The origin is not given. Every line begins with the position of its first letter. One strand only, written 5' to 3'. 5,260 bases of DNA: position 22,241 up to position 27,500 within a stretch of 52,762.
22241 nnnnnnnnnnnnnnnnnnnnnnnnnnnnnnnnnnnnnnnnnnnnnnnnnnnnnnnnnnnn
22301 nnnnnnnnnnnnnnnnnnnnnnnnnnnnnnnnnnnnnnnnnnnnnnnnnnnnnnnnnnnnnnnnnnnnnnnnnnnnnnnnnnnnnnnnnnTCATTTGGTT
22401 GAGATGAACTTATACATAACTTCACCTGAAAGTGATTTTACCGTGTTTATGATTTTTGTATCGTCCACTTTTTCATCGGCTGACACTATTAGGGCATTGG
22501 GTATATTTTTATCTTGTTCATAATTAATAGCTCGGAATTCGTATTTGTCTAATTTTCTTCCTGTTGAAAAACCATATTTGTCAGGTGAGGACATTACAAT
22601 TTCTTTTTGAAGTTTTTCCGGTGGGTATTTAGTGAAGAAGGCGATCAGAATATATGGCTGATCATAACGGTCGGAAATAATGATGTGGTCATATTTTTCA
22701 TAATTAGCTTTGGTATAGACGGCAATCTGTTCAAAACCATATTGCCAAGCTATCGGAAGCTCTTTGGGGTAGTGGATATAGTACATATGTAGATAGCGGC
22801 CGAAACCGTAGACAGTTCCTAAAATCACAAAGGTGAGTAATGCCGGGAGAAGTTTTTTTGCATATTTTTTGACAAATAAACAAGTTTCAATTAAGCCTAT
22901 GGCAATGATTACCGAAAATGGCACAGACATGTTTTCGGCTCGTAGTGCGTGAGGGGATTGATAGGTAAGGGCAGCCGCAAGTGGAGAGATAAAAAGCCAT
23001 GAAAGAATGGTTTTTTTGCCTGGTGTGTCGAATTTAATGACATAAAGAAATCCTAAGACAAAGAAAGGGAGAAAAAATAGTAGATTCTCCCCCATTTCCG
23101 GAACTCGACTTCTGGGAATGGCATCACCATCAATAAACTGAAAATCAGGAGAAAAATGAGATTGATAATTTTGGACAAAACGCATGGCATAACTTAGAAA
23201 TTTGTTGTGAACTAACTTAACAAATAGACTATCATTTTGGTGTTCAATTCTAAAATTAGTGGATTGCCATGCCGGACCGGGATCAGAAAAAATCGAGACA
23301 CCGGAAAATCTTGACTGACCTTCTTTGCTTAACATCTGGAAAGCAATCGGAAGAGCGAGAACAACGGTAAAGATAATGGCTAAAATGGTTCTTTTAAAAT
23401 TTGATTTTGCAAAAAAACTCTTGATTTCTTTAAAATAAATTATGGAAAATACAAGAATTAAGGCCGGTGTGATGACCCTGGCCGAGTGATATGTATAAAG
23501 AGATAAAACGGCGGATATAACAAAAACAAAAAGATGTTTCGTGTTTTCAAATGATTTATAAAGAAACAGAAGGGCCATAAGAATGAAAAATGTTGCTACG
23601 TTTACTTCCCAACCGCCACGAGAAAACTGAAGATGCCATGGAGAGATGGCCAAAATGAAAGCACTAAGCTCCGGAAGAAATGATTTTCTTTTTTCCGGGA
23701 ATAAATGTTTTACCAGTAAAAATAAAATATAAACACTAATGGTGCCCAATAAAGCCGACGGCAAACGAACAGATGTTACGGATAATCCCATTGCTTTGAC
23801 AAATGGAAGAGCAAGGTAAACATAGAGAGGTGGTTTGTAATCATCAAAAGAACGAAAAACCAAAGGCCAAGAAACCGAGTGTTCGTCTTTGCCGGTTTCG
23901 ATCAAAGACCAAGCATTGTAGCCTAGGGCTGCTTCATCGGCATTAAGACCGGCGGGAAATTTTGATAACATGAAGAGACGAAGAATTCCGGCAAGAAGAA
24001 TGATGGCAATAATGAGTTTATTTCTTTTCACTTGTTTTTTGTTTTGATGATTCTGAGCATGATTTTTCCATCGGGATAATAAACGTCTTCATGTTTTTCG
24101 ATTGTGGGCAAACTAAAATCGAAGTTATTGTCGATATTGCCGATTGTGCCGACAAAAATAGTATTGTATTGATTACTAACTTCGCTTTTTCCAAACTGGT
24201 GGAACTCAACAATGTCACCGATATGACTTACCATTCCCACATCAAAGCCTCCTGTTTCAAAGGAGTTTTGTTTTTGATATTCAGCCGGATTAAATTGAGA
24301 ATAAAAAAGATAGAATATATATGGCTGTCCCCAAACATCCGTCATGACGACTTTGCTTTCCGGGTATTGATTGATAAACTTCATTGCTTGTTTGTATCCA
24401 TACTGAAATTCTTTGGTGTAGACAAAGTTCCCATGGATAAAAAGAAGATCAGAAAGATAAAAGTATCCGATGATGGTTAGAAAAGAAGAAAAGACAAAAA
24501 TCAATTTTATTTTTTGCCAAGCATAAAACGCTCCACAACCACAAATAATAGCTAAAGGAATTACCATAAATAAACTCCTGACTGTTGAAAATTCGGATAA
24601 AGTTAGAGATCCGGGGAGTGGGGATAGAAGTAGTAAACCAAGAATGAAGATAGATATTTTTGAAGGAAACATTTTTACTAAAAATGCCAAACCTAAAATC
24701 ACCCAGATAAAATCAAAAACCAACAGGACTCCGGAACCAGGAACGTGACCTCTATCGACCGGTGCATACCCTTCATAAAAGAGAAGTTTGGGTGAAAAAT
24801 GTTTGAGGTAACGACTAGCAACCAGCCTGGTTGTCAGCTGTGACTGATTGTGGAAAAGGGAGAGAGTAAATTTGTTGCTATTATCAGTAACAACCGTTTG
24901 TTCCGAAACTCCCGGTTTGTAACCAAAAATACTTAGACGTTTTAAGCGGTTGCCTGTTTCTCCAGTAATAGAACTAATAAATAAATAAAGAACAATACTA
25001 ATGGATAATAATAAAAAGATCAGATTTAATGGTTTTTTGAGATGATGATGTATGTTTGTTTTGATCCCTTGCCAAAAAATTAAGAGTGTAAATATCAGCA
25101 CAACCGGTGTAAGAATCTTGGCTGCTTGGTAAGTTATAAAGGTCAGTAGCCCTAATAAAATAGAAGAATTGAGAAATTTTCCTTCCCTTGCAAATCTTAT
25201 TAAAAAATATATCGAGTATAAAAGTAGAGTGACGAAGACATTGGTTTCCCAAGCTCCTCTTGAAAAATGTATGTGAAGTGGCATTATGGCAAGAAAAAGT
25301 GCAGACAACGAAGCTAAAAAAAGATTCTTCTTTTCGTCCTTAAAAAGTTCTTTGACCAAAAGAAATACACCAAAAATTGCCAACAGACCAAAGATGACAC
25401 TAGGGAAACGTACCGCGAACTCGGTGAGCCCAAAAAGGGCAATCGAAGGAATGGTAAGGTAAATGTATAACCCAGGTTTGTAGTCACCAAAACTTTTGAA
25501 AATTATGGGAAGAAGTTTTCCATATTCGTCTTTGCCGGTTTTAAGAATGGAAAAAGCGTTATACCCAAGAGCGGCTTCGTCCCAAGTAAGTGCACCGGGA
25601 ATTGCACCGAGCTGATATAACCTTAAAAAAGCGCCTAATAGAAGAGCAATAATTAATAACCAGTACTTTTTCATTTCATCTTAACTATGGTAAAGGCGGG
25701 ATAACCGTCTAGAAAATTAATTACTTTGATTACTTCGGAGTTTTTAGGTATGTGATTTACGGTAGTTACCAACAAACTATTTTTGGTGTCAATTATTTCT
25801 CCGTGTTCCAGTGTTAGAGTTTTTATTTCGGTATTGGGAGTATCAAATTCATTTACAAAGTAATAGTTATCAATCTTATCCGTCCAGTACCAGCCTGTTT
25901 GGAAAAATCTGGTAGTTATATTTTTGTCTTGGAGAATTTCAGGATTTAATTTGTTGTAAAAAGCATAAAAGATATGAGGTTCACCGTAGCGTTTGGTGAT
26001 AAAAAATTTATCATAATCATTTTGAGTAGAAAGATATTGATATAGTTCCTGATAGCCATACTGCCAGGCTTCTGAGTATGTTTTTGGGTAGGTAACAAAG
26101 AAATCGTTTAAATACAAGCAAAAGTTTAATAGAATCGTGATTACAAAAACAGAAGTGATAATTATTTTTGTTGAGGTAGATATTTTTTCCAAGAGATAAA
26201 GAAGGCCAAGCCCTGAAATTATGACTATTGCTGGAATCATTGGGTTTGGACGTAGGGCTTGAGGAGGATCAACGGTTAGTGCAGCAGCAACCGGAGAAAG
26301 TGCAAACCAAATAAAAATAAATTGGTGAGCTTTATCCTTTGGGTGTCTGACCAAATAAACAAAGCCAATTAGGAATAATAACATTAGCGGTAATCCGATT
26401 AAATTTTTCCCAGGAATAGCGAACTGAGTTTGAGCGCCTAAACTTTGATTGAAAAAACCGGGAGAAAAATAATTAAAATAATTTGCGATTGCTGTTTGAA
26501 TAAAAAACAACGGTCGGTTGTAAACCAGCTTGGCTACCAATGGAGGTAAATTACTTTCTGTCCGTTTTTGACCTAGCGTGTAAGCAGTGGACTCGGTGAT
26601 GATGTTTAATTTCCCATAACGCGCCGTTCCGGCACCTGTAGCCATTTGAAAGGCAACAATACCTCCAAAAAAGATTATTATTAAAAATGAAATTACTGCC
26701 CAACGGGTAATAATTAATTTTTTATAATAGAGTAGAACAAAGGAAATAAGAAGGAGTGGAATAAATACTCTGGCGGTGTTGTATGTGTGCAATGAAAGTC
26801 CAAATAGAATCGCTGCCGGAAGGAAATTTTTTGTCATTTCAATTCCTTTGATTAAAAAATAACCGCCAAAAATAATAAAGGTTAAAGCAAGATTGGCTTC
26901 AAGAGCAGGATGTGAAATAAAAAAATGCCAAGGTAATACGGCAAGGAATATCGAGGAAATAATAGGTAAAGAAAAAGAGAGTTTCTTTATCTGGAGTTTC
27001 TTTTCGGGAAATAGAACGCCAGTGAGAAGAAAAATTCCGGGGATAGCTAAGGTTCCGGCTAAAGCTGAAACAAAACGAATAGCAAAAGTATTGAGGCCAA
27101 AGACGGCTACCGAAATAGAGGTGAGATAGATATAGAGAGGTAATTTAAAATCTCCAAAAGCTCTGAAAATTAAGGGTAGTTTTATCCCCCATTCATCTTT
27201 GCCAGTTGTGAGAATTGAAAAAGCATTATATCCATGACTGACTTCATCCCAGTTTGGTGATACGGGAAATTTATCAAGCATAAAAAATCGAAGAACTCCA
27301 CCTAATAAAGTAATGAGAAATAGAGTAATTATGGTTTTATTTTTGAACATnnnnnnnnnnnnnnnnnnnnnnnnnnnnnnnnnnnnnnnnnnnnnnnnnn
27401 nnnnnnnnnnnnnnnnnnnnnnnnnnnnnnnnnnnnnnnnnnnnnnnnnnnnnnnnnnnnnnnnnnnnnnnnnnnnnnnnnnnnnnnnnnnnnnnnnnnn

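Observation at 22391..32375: Six tandem ArnT/PMT-like GT-C paralogues in one translationally coupled 10-kb array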

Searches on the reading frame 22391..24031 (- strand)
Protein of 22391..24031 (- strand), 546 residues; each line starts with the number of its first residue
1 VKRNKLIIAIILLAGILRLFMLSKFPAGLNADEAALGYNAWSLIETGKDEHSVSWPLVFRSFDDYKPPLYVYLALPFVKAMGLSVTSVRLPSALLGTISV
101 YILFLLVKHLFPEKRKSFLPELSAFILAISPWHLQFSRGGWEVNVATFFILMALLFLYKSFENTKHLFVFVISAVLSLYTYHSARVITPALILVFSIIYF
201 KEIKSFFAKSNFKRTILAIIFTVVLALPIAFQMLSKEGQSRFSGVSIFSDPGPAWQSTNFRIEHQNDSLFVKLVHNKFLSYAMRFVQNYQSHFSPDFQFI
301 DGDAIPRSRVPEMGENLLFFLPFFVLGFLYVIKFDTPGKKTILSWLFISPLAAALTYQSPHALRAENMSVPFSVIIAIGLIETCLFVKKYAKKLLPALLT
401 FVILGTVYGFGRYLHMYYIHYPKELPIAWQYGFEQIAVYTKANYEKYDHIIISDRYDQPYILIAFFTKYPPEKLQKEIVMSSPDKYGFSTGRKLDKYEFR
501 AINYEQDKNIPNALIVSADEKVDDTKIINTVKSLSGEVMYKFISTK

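Call 3: search_protein_families(library=pfam, proteins=[window:22391-24031:-], max_evalue=0.01)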
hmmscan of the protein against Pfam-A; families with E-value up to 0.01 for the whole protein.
window:22391-24031:- (546 aa): 1 family
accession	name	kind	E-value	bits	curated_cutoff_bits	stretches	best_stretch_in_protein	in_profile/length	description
PF13231.12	PMT_2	-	3.6e-08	34.2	26.1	1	66-224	2-154/160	Dolichyl-phosphate-mannose-protein mannosyltransferase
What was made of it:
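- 22391..24031 (-): G1, GT-C class A paralogue (546 aa, GTG start), last gene of the array. Pfam PMT_2 at 34.2 bits (call 3).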

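Call 6: search_protein_families(library=ncbifam, proteins=[window:22391-24031:-], max_evalue=0.01)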
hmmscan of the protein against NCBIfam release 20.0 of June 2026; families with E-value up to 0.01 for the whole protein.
window:22391-24031:- (546 aa): 1 family
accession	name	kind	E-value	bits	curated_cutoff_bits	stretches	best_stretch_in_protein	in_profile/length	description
TIGR03663.1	TIGR03663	subfamily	2e-08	33.7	126.25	1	6-243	3-232/435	flippase activity-associated protein Agl23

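Call 9: search_solved_structures(query=A1, max_evalue=1, show_alignments=2)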
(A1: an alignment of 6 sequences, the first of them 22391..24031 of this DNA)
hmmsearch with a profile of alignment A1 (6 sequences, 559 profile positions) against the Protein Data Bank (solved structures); distinct sequences matched with E-value up to 1: 0.
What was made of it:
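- Tried and rejected: A profile of the six copies found nothing at E <= 1 (call 9).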

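Call 45: search_protein_representatives(alignment_id=A1)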
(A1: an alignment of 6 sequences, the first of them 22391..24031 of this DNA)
Query: 6 sequences, 559 profile positions. Proteins with E-value up to 0.001 (for the whole library): 32949; up to 1e-10: 15168; up to 1e-30: 6249. The best 150 are listed.
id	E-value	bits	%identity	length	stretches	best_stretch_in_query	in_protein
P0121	2.0e-161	554.9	-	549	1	1-557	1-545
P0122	9.7e-153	526.2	-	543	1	1-556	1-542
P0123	1.3e-151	522.5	-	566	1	1-557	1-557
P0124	1.5e-151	522.3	-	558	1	1-499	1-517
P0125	1.6e-151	522.2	-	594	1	5-556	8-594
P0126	2.7e-149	514.9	-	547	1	1-555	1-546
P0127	4.2e-148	510.9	-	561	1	8-555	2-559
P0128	6.1e-148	510.4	-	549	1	1-554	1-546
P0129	2.1e-146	505.3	-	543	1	3-555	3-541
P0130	4.9e-146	504.1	-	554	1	3-555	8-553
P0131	2.6e-145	501.7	-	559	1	5-556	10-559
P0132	2.0e-144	498.8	-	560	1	2-543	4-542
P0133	4.2e-143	494.4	-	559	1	4-556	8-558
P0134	1.6e-142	492.5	-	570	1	1-556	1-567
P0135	1.8e-142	492.3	-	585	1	2-494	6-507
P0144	1.4e-139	482.8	-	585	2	162-553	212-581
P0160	8.3e-135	467.0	-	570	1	5-553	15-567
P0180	5.4e-131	454.5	-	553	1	1-474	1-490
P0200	4.0e-128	445.0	-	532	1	3-554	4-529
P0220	2.1e-126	439.3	-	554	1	2-554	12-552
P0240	1.7e-124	433.0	-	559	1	7-556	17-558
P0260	3.8e-123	428.6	-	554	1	1-553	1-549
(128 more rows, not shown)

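Call 71: list_cluster_members(proteins=[P0121, P0125, P0135, P0144, P0160, P0180, P0200, P0220, P0240, P0260])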
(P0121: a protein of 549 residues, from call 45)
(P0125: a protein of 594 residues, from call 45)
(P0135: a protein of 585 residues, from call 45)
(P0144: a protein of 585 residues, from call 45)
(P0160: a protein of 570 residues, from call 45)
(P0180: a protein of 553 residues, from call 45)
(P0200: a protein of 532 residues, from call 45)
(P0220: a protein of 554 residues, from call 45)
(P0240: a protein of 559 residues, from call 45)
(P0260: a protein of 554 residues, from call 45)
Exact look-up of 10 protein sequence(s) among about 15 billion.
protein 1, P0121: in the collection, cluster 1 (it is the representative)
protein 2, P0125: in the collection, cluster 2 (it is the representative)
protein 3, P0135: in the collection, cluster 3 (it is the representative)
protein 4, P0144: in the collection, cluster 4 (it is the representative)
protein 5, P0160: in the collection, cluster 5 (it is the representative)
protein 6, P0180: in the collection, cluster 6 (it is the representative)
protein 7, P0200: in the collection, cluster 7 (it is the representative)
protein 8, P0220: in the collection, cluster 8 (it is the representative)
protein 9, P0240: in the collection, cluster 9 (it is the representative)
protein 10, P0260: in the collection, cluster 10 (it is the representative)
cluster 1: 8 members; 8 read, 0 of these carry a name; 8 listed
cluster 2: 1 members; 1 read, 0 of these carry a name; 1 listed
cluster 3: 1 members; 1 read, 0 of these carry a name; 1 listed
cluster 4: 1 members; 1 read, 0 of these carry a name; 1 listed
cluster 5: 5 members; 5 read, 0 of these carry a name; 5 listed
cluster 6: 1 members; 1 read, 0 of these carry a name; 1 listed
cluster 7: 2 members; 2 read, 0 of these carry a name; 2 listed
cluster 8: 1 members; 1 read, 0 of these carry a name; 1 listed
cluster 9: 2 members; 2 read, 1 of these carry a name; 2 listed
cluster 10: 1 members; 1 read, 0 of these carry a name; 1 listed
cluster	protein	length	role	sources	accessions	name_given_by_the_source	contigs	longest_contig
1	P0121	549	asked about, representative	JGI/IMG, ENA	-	-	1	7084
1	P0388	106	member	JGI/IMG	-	-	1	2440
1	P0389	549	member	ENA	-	-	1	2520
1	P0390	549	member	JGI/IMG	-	-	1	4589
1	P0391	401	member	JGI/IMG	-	-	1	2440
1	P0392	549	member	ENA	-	-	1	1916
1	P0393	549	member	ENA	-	-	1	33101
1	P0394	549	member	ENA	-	-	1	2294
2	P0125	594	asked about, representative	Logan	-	-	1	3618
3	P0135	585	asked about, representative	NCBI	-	-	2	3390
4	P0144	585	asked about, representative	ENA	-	-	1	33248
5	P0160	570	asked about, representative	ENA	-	-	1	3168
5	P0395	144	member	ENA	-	-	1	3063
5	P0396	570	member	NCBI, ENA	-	-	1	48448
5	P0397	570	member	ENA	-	-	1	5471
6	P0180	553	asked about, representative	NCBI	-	-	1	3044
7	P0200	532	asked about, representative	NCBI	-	-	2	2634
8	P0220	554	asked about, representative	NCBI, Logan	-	-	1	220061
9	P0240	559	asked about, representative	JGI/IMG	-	-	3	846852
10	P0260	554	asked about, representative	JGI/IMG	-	-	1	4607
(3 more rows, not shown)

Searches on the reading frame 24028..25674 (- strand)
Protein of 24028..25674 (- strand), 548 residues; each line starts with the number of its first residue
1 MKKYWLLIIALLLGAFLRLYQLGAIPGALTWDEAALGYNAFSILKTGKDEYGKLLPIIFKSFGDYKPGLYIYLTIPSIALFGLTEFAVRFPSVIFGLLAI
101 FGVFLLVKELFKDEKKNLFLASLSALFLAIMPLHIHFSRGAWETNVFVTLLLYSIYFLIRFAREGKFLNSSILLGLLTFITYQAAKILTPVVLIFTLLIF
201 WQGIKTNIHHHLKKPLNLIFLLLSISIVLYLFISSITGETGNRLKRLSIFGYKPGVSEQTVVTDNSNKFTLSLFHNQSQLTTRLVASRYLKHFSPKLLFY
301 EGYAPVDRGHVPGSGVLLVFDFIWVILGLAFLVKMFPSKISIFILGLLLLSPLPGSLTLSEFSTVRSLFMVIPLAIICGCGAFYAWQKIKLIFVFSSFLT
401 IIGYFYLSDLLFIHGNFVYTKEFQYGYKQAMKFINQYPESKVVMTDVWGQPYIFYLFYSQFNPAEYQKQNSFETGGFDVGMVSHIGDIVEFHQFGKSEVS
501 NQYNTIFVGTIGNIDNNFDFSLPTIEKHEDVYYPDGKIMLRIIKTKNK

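Call 3: search_protein_families(library=pfam, proteins=[window:24028-25674:-], max_evalue=0.01)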
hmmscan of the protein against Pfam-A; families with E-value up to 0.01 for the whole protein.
window:24028-25674:- (548 aa): 2 families
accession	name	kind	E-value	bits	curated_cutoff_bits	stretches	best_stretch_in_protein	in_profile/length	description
PF13231.12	PMT_2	-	4.3e-10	40.5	26.1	1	69-210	5-144/160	Dolichyl-phosphate-mannose-protein mannosyltransferase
PF02366.24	PMT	-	1.1e-06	28.8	22.7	1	10-235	3-238/245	Dolichyl-phosphate-mannose-protein mannosyltransferase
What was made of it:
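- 24028..25674 (-): G2, GT-C class A paralogue (548 aa). Pfam PMT_2 at 40.5 bits and PMT at 28.8 bits (call 3).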

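Call 6: search_protein_families(library=ncbifam, proteins=[window:24028-25674:-], max_evalue=0.01)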
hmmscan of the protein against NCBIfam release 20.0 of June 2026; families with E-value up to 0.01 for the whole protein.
window:24028-25674:- (548 aa): 2 families
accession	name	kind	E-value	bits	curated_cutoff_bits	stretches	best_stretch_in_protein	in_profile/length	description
TIGR03663.1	TIGR03663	subfamily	1.9e-07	30.5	126.25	1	8-208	5-190/435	flippase activity-associated protein Agl23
NF009784.2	PRK13279.1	equivalog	0.0018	16.9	567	1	77-207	72-204/539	lipid IV(A) 4-amino-4-deoxy-L-arabinosyltransferase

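Call 69: search_solved_structures(query=window:24028-25674:-, max_evalue=10, show_alignments=3)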
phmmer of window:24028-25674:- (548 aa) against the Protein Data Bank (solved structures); distinct sequences matched with E-value up to 10: 0.
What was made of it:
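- Tried and rejected: G2 alone found nothing at E <= 10 (call 69).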

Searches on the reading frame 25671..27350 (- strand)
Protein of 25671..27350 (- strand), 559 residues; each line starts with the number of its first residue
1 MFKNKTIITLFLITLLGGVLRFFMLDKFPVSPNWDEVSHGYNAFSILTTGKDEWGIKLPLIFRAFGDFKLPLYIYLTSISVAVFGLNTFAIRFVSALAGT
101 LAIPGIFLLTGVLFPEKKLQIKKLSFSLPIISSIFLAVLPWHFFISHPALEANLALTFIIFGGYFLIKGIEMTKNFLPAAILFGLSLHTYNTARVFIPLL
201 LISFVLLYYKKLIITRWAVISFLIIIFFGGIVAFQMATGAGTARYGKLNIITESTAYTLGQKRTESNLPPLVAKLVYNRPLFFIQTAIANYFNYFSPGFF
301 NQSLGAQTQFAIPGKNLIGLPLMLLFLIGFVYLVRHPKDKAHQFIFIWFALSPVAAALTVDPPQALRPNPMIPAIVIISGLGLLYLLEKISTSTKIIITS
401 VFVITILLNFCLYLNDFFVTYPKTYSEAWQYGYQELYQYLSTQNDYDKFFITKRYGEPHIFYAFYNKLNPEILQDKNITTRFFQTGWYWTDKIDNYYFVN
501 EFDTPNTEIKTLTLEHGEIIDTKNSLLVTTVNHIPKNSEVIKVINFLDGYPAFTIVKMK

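Call 3: search_protein_families(library=pfam, proteins=[window:25671-27350:-], max_evalue=0.01)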
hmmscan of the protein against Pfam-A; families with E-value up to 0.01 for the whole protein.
window:25671-27350:- (559 aa): 1 family
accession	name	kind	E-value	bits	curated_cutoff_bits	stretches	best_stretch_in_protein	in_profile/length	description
PF13231.12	PMT_2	-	0.00014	22.6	26.1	1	71-226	4-151/160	Dolichyl-phosphate-mannose-protein mannosyltransferase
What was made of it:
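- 25671..27350 (-): G3, GT-C class A paralogue (559 aa). Pfam PMT_2 at 22.6 bits, below the 26.1-bit cut-off (call 3).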

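Call 6: search_protein_families(library=ncbifam, proteins=[window:25671-27350:-], max_evalue=0.01)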
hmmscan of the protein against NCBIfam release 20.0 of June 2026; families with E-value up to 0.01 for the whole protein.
window:25671-27350:- (559 aa): 0 families
